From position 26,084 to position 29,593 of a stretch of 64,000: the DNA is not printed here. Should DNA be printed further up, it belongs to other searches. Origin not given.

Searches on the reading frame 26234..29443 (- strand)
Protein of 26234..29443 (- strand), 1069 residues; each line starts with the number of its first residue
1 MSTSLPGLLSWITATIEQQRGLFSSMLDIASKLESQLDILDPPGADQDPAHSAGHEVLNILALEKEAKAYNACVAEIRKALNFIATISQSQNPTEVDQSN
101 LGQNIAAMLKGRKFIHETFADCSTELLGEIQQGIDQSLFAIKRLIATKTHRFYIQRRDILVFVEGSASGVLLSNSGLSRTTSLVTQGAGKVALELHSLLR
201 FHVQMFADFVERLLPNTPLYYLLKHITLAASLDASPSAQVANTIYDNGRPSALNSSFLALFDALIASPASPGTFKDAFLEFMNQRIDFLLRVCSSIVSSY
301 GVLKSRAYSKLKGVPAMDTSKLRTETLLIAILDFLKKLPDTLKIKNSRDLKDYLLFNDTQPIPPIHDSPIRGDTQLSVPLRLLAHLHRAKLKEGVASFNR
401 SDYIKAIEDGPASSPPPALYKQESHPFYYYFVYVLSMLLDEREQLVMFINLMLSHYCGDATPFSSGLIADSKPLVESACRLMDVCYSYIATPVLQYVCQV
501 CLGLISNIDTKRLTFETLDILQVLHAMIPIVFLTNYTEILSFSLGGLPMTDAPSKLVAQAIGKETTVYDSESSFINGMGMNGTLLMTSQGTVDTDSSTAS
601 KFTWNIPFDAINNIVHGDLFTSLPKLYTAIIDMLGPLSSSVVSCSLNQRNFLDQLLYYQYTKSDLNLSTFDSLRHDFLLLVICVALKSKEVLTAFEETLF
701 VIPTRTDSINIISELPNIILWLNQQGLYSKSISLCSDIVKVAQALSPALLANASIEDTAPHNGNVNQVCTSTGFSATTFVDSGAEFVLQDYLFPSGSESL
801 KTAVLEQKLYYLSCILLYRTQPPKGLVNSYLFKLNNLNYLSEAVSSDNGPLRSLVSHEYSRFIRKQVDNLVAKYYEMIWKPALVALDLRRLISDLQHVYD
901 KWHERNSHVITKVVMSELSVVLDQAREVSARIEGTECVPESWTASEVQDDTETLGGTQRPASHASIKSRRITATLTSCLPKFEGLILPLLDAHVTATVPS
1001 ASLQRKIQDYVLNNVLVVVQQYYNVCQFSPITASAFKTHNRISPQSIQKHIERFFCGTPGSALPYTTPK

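Call 56: search_protein_families(library=pfam, proteins=[window:26234-29443:-], max_evalue=0.001)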
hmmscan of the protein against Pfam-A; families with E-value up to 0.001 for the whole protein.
window:26234-29443:- (1069 aa): 1 family
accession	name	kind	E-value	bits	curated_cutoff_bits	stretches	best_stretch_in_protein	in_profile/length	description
PF03081.22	Exo70_C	-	0.00053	19.6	24.1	1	824-893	218-285/372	Exo70 exocyst complex subunit C-terminal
